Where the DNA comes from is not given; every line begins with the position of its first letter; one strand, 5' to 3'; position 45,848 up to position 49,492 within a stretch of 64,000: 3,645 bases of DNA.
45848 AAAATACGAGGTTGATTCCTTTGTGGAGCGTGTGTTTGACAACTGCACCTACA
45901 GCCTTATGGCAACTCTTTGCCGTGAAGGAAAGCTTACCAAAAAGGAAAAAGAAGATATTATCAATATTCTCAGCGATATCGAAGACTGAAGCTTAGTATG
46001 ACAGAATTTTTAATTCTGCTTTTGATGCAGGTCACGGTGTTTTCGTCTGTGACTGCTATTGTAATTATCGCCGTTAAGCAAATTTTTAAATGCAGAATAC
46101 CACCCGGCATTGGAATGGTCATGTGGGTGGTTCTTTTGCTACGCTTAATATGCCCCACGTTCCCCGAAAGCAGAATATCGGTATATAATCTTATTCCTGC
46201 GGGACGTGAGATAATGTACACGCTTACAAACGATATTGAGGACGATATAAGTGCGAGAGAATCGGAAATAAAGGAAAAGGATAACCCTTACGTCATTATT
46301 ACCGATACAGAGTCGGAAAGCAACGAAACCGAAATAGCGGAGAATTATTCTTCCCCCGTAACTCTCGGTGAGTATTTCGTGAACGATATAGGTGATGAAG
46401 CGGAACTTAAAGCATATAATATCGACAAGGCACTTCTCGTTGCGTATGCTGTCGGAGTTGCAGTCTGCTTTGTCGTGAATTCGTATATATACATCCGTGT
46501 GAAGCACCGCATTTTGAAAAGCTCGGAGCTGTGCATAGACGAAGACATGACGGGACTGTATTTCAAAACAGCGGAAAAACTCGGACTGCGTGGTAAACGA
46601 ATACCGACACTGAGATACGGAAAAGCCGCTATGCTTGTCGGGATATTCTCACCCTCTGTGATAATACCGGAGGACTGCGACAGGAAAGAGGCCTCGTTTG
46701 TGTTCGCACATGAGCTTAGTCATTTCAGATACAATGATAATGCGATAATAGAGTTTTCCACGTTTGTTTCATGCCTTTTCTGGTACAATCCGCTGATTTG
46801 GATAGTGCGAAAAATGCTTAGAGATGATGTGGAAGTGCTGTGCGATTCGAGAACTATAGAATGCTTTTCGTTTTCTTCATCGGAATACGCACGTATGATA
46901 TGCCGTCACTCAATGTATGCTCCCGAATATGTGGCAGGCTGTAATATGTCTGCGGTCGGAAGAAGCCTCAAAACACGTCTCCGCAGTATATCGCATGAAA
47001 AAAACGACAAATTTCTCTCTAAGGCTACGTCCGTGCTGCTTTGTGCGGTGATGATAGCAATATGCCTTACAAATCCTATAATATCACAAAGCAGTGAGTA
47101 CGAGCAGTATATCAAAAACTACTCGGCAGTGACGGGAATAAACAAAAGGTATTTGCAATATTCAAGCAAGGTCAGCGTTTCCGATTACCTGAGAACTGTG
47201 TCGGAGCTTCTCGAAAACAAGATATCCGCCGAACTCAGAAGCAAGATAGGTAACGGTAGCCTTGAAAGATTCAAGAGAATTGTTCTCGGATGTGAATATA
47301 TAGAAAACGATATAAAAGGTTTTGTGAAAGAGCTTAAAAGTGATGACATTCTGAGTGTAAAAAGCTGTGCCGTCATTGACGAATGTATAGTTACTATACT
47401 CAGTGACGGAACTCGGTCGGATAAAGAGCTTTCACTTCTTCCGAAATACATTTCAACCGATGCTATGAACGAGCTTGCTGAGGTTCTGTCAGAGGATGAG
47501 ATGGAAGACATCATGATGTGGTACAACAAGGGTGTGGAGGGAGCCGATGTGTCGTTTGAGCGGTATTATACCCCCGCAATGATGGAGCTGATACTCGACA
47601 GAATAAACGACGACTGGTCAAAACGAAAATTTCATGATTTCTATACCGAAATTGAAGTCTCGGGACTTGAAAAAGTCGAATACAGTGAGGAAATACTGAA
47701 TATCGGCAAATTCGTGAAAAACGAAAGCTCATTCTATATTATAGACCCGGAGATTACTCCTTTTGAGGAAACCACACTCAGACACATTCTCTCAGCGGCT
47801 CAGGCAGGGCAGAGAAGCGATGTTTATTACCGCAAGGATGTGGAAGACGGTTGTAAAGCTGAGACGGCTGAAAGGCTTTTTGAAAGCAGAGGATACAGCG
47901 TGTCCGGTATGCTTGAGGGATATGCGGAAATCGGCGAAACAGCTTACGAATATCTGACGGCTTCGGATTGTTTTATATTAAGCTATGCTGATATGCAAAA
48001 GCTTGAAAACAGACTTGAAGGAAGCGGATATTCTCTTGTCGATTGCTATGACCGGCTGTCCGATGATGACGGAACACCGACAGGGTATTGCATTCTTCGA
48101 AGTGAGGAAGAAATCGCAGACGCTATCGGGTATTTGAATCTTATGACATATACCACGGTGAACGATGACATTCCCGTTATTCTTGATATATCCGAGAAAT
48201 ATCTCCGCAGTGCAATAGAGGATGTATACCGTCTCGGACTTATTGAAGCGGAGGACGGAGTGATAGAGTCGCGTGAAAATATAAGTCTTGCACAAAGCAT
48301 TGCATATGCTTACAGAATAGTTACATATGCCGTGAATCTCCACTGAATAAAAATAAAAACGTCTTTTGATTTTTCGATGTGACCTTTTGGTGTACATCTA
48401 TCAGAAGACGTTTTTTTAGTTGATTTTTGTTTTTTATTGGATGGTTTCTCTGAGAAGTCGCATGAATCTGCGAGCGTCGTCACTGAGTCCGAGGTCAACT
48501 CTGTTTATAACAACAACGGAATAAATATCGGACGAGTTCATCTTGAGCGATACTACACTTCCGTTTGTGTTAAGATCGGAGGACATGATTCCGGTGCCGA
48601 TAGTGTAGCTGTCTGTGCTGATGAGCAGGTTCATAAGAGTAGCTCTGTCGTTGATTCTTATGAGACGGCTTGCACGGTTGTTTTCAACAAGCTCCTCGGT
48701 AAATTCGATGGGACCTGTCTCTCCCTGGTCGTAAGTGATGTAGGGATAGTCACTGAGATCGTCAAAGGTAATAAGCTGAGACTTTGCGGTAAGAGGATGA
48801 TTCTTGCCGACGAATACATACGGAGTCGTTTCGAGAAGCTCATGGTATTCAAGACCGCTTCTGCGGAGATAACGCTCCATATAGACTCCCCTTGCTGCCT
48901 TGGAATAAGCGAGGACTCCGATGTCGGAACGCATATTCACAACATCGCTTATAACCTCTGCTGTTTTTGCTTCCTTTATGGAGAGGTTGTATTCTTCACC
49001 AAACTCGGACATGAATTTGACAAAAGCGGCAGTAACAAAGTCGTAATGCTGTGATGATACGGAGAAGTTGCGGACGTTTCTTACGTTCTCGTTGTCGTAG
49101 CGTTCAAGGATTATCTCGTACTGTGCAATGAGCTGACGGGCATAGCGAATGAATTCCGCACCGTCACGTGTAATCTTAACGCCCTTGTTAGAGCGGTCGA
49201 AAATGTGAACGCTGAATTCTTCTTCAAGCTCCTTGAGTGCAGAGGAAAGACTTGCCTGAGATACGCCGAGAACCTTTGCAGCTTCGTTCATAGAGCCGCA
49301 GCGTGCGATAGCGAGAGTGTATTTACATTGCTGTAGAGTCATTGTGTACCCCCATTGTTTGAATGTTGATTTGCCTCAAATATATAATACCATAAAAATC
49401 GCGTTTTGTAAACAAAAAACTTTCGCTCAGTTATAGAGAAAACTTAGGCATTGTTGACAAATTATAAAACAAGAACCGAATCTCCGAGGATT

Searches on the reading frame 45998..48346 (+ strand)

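Call 55: search_protein_families(library=pfam, proteins=[window:45998-48346:+], max_evalue=0.00001)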
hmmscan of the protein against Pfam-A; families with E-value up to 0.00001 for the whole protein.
window:45998-48346:+ (782 aa): 1 family
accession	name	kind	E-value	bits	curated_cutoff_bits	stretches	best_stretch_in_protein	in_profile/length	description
PF05569.17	Peptidase_M56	-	3.7e-34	118.7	31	1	8-329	2-294/296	BlaR1 peptidase M56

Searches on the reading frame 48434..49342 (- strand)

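Call 55: search_protein_families(library=pfam, proteins=[window:48434-49342:-], max_evalue=0.00001)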
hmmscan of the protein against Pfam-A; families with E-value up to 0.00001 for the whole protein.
window:48434-49342:- (302 aa): 2 families
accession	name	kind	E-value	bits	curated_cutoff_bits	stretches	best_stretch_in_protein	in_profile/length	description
PF00126.33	HTH_1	-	2.4e-16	59.9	26.6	1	3-61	1-59/60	Bacterial regulatory helix-turn-helix protein, lysR family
PF03466.25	LysR_substrate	-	1.4e-12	47.9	28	1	110-300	28-207/209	LysR substrate binding domain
